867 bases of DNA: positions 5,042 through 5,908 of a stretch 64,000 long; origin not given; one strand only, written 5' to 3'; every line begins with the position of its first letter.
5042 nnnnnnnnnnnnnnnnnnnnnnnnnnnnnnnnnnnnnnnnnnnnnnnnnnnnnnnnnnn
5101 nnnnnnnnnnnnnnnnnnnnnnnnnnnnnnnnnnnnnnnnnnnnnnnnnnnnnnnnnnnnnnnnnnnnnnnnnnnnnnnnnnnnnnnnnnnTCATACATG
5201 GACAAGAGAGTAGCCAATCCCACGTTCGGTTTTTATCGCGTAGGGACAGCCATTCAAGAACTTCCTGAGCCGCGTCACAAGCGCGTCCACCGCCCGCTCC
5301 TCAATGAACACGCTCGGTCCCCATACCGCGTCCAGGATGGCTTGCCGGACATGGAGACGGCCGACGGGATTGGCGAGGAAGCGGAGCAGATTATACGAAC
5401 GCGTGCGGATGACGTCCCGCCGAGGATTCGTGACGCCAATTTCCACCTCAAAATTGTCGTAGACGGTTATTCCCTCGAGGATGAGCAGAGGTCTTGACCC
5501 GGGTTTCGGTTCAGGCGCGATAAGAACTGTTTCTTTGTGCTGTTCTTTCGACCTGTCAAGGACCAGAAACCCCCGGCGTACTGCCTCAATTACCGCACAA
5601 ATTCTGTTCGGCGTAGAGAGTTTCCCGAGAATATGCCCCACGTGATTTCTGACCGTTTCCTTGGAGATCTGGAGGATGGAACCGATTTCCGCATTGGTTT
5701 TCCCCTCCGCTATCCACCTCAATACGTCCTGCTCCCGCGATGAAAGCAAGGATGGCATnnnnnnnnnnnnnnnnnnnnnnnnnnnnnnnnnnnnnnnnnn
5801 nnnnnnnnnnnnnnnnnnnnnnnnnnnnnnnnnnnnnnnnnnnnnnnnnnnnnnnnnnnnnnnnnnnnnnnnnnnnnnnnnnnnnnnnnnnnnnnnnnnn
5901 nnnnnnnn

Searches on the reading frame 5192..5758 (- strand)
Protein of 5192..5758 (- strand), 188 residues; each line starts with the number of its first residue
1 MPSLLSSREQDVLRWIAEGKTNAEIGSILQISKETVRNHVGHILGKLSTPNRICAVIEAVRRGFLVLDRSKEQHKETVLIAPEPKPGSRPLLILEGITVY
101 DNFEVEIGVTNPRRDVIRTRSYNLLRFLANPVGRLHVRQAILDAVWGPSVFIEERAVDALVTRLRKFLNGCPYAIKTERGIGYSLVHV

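Call 19: find_related_loci(query=A2, collection=genome_contigs, flank=6000)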
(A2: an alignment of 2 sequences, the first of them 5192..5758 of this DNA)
Query A2 (188 aa) in genome_contigs; peptide patterns used: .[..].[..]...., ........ (x = any residue, [..] = any of these).
162 stretches matched a pattern; 64 encode a relative of the query (tblastn E <= 1e-3); 64 distinct loci.
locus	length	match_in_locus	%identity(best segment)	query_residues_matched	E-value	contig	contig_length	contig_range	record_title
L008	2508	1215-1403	60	1-65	2e-15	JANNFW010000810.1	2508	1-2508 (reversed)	MAG: Rhodoferax sp. isolate OTE_75_metabat_259 OTE_75_k141_4455458, whole genome shotgun sequence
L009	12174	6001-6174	59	5-62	6e-15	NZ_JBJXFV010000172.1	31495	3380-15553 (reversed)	MAG: Prosthecobacter sp. isolate F1F2.bin.412 k127_4728802, whole genome shotgun sequence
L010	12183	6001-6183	52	5-65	1e-14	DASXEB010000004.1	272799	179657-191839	MAG TPA_asm: Chthoniobacterales bacterium isolate SMAG_U5101 k141_2559436, whole genome shotgun sequence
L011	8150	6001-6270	43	5-90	2e-14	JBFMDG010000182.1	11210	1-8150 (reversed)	MAG: Verrucomicrobiota bacterium isolate MAG213 MAG213_182, whole genome shotgun sequence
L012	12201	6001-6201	51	119-183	2e-13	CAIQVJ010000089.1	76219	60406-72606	MAG: uncultured proteobacterium isolate KTt_bin-1053 genome assembly, contig: bin-1053:089/137, whole genome shotgun seq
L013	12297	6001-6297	38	87-183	2e-13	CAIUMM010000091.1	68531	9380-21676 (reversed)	MAG: uncultured proteobacterium isolate Ki3-D2_bin-0965 genome assembly, contig: bin-0965:091/236, whole genome shotgun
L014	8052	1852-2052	51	119-183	2e-13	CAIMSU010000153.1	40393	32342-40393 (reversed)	MAG: uncultured proteobacterium isolate Umea1p3_bin-980 genome assembly, contig: bin-980:153/375, whole genome shotgun s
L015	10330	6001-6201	51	119-183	2e-13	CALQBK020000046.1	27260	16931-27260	MAG: Bifidobacterium breve isolate HRS-HS13-bin-116 genome assembly, contig: HRSG-H13-C2543, whole genome shotgun sequen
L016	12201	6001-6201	51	119-183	3e-13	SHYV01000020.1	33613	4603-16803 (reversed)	MAG: Myxococcales bacterium isolate Baikal-deep-G128 BACOMB-C5650, whole genome shotgun sequence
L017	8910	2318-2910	53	5-60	6e-13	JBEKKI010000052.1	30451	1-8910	MAG: Terracidiphilus sp. isolate SPRUCE 343 SPRUCE_343_52, whole genome shotgun sequence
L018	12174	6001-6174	48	5-62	2e-12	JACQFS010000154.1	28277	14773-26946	MAG: Verrucomicrobia bacterium isolate NC_groundwater_1053_Pr1_S-0.65um_64_11 Montesol18_Sp65_coassembly_scaffold_862361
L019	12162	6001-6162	54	5-58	2e-12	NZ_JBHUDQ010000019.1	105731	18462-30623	Ramlibacter ginsenosidimutans strain KCTC 22276 spades_K_25_97_19, whole genome shotgun sequence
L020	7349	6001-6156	60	5-56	3e-12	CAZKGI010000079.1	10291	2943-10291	MAG TPA_asm: uncultured Akkermansia sp. isolate SRP268622_co1_197 genome assembly, contig: NODE_15519_length_10291_cov_3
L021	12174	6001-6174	53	5-62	4e-12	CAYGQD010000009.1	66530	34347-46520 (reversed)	MAG TPA_asm: uncultured Verrucomicrobiales bacterium isolate ERP117304_co3_220 genome assembly, contig: NODE_623_length_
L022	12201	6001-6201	49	119-183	9e-12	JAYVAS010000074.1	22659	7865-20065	MAG: Pseudomonadota bacterium isolate GL26_UP_concoct_141 GL26_UP_concoct_141_73, whole genome shotgun sequence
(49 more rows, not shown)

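Call 21: find_related_loci(query=A2, collection=metagenome_contigs, flank=6000)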
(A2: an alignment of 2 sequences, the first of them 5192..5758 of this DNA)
Query A2 (188 aa) in metagenome_contigs; peptide patterns used: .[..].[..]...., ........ (x = any residue, [..] = any of these).
176 stretches matched a pattern; 91 encode a relative of the query (tblastn E <= 1e-3); the best 80 are kept; 80 distinct loci.
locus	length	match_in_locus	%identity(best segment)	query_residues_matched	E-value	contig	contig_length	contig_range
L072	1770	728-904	56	5-63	6e-15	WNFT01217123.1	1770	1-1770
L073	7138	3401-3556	60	5-56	3e-14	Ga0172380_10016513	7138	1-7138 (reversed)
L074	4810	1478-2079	53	2-60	1e-13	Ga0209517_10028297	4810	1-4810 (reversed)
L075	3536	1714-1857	63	5-52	1e-13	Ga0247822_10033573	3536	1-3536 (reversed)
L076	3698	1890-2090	49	119-183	1e-13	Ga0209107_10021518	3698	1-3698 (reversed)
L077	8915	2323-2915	53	5-60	4e-13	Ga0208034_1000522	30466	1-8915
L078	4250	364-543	48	5-64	1e-12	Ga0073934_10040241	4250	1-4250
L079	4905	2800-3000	49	119-183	2e-12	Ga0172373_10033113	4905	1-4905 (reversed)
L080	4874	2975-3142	50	5-60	4e-12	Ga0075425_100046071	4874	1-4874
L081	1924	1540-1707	52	5-60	5e-12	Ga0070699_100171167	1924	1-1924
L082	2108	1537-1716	45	5-64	1e-11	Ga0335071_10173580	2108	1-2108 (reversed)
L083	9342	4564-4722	53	5-57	2e-11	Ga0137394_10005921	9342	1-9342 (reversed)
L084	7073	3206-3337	61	5-48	2e-11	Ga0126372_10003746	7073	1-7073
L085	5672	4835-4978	58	5-52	2e-11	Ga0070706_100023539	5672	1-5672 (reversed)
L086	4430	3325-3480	50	5-56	5e-11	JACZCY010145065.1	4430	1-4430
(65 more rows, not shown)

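Call 29: search_protein_representatives(alignment_id=A2)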
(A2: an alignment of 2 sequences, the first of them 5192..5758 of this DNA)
Query: 2 sequences, 192 profile positions. Proteins with E-value up to 0.001 (for the whole library): 100453; up to 1e-10: 1055; up to 1e-30: 21. The best 150 are listed.
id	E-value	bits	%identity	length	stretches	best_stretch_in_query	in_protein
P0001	6.2e-119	410.8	-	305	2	1-192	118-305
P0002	1.6e-113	393.2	-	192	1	1-192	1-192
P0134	1.2e-84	299.0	-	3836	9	5-65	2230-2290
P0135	4.5e-77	274.3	-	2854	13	5-67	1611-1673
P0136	1.6e-58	213.7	-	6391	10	3-57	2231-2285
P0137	7.3e-50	185.5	-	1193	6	5-75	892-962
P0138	1.3e-48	181.5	-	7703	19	5-65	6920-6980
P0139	7.7e-48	178.9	-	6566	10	5-65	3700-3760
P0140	4.1e-47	176.5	-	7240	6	3-67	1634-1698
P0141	5.3e-47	176.2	-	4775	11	5-65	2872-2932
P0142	9.2e-41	155.8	-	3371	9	5-70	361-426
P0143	1.8e-40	154.8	-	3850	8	5-67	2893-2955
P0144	2.8e-40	154.2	-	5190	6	5-65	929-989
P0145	7.2e-36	139.9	-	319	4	2-61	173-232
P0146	3.9e-34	134.2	-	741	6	2-65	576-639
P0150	1.3e-31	126.0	-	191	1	3-190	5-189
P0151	2.9e-31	124.8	-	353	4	5-72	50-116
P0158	6.5e-28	113.9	-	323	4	5-70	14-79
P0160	1.4e-27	112.8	-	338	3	2-76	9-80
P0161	4.1e-27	111.3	-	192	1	1-191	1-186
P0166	2.6e-25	105.4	-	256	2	4-68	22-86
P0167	2.7e-25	105.4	-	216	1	6-191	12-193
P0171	8.2e-24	100.5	-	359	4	3-70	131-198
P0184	7.7e-21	90.8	-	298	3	6-59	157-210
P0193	3.4e-20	88.7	-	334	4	2-71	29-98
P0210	1.8e-18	83.1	-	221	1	8-189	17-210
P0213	2.0e-18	83.0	-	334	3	4-57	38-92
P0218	5.1e-18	81.6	-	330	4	6-62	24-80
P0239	2.0e-17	79.7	-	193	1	1-189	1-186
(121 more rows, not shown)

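Call 32: find_homologous_proteins(query=A3, max_evalue=1e-15)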
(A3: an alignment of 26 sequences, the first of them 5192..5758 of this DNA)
Query A3 (26 sequences) (188 aa, profile of the alignment): 5550 proteins with E <= 1e-15 among 8000 candidates; the best 120 are listed.
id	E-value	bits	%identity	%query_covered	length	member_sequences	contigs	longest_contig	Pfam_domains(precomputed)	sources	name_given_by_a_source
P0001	9.1e-67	243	100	100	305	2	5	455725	PF13384.13,PF13518.13,PF00196.26,PF04545.23,PF00486.35,PF08281.19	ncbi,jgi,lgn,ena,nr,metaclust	ncbi:MAG: hypothetical protein UY97_C0005G0021 [Parcubacteria group bacterium GW2011_GWB1_57_6]|nr:M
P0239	4.3e-61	224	30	98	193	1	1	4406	PF00196.26,PF00486.35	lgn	-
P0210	5.6e-58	214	28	96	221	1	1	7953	PF00196.26,PF00486.35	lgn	-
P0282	4.3e-35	139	52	34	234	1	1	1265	PF00486.35,PF00072.31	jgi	jgi:two-component system phosphate regulon response regulator PhoB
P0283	6.5e-35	139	27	91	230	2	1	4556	PF00486.35,PF00072.31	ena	-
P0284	9.3e-35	138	41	33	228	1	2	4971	PF00486.35,PF00072.31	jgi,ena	jgi:two-component system, OmpR family, phosphate regulon response regulator PhoB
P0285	1.5e-34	138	45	33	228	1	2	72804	PF00486.35,PF00072.31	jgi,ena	-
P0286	7.4e-34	135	42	33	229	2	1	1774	PF00486.35,PF00072.31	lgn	-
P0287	8.9e-34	135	41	33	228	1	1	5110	PF00486.35,PF00072.31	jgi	jgi:two-component system phosphate regulon response regulator PhoB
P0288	9.6e-34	135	42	34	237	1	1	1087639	PF00486.35,PF00072.31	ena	-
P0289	1.0e-33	135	41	33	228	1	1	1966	PF00486.35,PF00072.31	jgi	jgi:two-component system, OmpR family, phosphate regulon response regulator PhoB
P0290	1.2e-33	135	44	34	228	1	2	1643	PF00486.35,PF00072.31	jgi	jgi:two-component system, OmpR family, phosphate regulon response regulator PhoB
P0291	1.4e-33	134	42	33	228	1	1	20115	PF00486.35,PF00072.31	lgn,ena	-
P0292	2.1e-33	134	48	35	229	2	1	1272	PF00486.35,PF00072.31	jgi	jgi:two-component system phosphate regulon response regulator PhoB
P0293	2.7e-33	133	44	33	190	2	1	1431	PF00486.35,PF00072.31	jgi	jgi:two-component system phosphate regulon response regulator PhoB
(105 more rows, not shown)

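Call 33: find_encoding_contigs(protein=P0239, flank=5000, max_places=2)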
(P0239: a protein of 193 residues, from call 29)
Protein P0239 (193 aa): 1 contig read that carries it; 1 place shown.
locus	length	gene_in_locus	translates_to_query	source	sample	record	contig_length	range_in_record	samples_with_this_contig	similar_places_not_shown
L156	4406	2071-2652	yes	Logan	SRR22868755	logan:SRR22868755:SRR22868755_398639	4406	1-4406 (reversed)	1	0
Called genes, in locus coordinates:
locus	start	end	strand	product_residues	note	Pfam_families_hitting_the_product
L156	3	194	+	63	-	?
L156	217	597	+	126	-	-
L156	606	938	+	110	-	-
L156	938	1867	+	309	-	PF00303:Thymidylat_synt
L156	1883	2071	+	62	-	-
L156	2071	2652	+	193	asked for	PF00196:GerE, PF00486:Trans_reg_C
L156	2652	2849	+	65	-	-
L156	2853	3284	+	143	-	-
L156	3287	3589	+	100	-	-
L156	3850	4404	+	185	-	?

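Call 34: find_encoding_contigs(protein=P0210, flank=5000, max_places=2)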
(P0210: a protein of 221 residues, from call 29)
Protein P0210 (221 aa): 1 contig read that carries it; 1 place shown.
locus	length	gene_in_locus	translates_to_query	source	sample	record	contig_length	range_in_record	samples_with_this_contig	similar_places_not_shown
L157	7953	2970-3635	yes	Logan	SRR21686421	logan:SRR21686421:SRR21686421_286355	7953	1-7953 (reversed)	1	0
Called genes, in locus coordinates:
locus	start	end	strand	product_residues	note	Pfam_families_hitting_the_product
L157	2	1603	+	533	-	?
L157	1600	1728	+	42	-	-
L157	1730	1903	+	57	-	-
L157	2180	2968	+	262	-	PF02511:Thy1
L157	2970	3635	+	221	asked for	PF00196:GerE, PF00486:Trans_reg_C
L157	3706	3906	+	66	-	-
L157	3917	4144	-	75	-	-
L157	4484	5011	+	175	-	-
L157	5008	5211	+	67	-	-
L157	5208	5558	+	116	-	-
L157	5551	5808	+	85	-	-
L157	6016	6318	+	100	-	-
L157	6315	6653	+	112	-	-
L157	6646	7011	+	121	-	-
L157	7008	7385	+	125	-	-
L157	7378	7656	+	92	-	-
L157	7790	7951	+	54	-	?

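Call 35: find_encoding_contigs(protein=P0150, flank=5000, max_places=2)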
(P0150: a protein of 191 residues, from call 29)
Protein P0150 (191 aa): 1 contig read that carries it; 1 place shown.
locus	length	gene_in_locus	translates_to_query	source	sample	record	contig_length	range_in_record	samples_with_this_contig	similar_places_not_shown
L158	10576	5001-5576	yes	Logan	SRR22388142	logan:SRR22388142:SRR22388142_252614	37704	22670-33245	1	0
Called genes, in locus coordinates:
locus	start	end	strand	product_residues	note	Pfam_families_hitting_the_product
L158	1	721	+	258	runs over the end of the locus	-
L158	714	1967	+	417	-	-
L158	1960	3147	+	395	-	PF13385:Laminin_G_3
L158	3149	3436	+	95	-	-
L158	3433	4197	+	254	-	-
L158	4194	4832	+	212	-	PF01471:PG_binding_1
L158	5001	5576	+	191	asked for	PF00196:GerE, PF00486:Trans_reg_C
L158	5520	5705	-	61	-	-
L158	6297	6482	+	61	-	-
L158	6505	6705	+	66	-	-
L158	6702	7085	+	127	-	-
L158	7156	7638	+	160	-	-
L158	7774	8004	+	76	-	-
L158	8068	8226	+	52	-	-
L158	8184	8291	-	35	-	-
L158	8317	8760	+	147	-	-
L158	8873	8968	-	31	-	-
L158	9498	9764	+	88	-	-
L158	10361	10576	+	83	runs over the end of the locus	-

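Call 36: search_protein_families(library=phrogs, proteins=[P0150, P0239, P0210], max_evalue=0.001)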
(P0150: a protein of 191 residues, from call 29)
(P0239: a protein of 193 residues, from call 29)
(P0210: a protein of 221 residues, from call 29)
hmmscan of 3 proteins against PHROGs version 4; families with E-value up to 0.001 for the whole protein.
P0150 (191 aa): 6 families
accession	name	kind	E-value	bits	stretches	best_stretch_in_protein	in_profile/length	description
phrog_731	-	unknown function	1.9e-19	70.9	1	101-189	134-225/227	-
phrog_3282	-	transcription regulation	6.4e-14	53.1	1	4-71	45-112/158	sigma factor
phrog_10300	-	transcription regulation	1.1e-06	29.7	1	5-58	119-172/182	transcriptional regulator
phrog_31800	-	transcription regulation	4.8e-06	27.6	1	102-188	5-93/152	transcriptional regulator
phrog_351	-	transcription regulation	0.0002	21.1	1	5-54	674-728/928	RNA polymerase sigma factor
phrog_1740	-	transcription regulation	0.00037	20.1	0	5-50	167-213/567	RNA polymerase sigma factor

P0239 (193 aa): 3 families
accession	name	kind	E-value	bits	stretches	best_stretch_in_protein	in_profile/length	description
phrog_731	-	unknown function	7.9e-19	68.9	1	92-187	128-225/227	-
phrog_3282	-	transcription regulation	1.2e-08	36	1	4-65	47-108/158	sigma factor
phrog_10300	-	transcription regulation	1.7e-06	29.2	1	4-57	120-173/182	transcriptional regulator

P0210 (221 aa): 4 families
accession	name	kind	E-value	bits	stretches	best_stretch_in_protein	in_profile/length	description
phrog_731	-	unknown function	2.4e-20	73.8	1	117-211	129-225/227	-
phrog_3282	-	transcription regulation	2.6e-08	34.9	1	10-75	44-109/158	sigma factor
phrog_31800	-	transcription regulation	3.7e-05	24.7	1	132-210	14-93/152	transcriptional regulator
phrog_3855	-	DNA, RNA and nucleotide metabolism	0.00022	22.6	0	13-60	64-110/115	HTH DNA binding protein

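Call 37: search_dna_similar(query=window:5192-5758:-, collection=phages, mode=protein, max_rows=30)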
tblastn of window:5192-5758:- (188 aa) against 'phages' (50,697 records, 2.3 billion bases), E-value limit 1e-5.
Records with a match: 16; places in all: 16; records where one place covers at least 80% of the query: 0.
Best place of each record, by identity: <60% 16.
By first word of the organism name: Acinetobacter 6; Rhizobium 4; Listeria 2; Staphylococcus 1; Aeromonas 1; Escherichia 1; Salmonella 1.
By host as written in the record: - 6; Listeria monocytogenes 2; Rhizobium phaseoli I3_18 1; Staphylococcus aureus 1; Rhizobium etli N6212 1; Aeromonas sp. ARM81 1; Escherichia coli O157:H7 ATCC 43895 1; Salmonella enterica subsp. enterica serovar Kentucky 1; and 2 more.
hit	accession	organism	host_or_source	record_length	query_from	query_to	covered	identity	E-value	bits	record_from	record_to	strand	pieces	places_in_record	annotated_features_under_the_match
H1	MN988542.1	Rhizobium phage RHph_I3_18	Rhizobium phaseoli I3_18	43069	5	89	45%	35.3%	1e-5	51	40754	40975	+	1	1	LuxR family transcriptional regulator protein | hypothetical protein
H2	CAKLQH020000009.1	Acinetobacter phage MD-2021a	not known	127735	5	65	32%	47.5%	3e-9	61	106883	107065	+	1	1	sdiA: DNA-binding transcriptional activator SdiA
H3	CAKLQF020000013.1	Acinetobacter phage MD-2021a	not known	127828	5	65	32%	47.5%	3e-9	61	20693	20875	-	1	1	sdiA: DNA-binding transcriptional activator SdiA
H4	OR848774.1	Listeria phage LM 4-14-1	Listeria monocytogenes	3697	1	67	36%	41.2%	2e-7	56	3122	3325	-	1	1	record has no annotation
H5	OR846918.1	Listeria phage LM 4-11-1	Listeria monocytogenes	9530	1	67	36%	41.2%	2e-7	56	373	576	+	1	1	record has no annotation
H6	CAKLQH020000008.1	Acinetobacter phage MD-2021a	not known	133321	122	183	33%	42.2%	2e-6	53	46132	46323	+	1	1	phoB_3: phosphate regulon two-component system, response regulator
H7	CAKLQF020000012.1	Acinetobacter phage MD-2021a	not known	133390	122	183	33%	42.2%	2e-6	53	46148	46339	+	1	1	phoB_3: phosphate regulon two-component system, response regulator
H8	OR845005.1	Staphylococcus phage SA 1306 Kay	Staphylococcus aureus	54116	5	65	32%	42.6%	4e-7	55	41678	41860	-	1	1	record has no annotation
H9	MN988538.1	Rhizobium phage RHph_Y25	Rhizobium etli N6212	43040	1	66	35%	38.8%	2e-6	53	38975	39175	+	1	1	LuxR family transcriptional regulator protein | hypothetical protein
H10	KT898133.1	Aeromonas phage phiARM81ld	Aeromonas sp. ARM81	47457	5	66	33%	40.3%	6e-6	51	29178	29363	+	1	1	LuxR family transcriptional regulator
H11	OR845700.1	Escherichia phage ECO95 1-6-1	Escherichia coli O157:H7 ATCC 43895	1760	121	183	34%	38.5%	6e-6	51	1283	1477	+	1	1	record has no annotation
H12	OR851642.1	Salmonella phage S.Kent 1-2-1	Salmonella enterica subsp. enterica ...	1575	5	65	32%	39.3%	2e-6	53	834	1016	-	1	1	record has no annotation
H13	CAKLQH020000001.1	Acinetobacter phage MD-2021a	not known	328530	5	56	28%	44.2%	5e-6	52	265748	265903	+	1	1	creB_1: two-component response regulator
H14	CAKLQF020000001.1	Acinetobacter phage MD-2021a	not known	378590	5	56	28%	44.2%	5e-6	52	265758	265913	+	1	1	creB_1: two-component response regulator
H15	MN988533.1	Rhizobium phage RHph_N2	Rhizobium etli N741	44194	5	65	32%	37.7%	5e-6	52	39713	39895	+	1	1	LuxR family transcriptional regulator protein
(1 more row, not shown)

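Call 40: find_related_loci(query=A4, collection=viral_contigs, flank=6000)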
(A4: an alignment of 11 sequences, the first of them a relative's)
Query A4 (191 aa) in viral_contigs; peptide patterns used: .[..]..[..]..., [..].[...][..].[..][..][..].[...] (x = any residue, [..] = any of these).
43 stretches matched a pattern; 6 encode a relative of the query (tblastn E <= 1e-3); 6 distinct loci.
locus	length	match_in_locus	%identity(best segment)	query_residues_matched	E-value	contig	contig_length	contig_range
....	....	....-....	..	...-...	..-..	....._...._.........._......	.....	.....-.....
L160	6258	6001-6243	38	110-188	2e-14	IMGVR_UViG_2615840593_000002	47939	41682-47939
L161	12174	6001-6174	40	133-189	6e-12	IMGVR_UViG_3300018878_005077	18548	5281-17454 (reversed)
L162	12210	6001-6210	41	100-169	2e-11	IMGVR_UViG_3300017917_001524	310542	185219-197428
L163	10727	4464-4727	33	101-189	3e-10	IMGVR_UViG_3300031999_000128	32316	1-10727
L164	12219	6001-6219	34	99-172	3e-9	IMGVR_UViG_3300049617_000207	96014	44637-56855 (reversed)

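Call 41: search_protein_families(library=phrogs, proteins=[L158:714-1967:+, L158:1960-3147:+, L158:3433-4197:+, L158:4194-4832:+, L157:2-1603:+, L157:2180-2968:+, L157:4484-5011:+, L156:938-1867:+, L156:2853-3284:+, L156:217-597:+], max_evalue=0.00001)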
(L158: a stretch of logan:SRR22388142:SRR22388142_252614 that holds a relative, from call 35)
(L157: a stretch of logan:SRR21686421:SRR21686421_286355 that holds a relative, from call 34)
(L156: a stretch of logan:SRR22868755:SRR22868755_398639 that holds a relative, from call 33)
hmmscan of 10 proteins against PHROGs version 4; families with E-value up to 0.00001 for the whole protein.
L158:714-1967:+ (417 aa): 0 families

L158:1960-3147:+ (395 aa): 1 family
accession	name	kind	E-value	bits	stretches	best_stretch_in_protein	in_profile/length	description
phrog_8510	-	head and packaging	7e-10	38.3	1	178-332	750-896/1348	virion structural protein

L158:3433-4197:+ (254 aa): 0 families

L158:4194-4832:+ (212 aa): 2 families
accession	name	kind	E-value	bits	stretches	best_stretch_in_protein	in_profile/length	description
phrog_1493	-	lysis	5.3e-08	33.4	1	11-69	245-306/394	endolysin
phrog_2649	-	lysis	3.3e-06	28.1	1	7-73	175-240/261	endolysin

L157:2-1603:+ (533 aa): 1 family
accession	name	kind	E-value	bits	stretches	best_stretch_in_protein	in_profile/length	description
phrog_367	-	DNA, RNA and nucleotide metabolism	9.4e-117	392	1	17-531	180-695/701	ribonucleotide reductase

L157:2180-2968:+ (262 aa): 2 families
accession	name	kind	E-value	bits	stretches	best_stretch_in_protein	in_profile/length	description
phrog_85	-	DNA, RNA and nucleotide metabolism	1.4e-35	124.1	1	17-238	373-582/866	thymidylate synthase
phrog_10644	-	DNA, RNA and nucleotide metabolism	6.7e-08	33.8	1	88-226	14-142/160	thymidylate synthase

L157:4484-5011:+ (175 aa): 0 families

L156:938-1867:+ (309 aa): 4 families
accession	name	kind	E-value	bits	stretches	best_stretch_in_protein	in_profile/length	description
phrog_160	-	DNA, RNA and nucleotide metabolism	1.7e-103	347.1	1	3-309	35-308/335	thymidylate synthase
phrog_5682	-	DNA, RNA and nucleotide metabolism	5.3e-55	187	1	98-309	33-209/209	thymidylate synthase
phrog_5131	-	DNA, RNA and nucleotide metabolism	1.1e-20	75.2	1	106-251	103-230/357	thymidylate synthase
phrog_3676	-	DNA, RNA and nucleotide metabolism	8.6e-14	52.5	1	133-251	110-240/351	thymidylate synthase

L156:2853-3284:+ (143 aa): 0 families

L156:217-597:+ (126 aa): 0 families
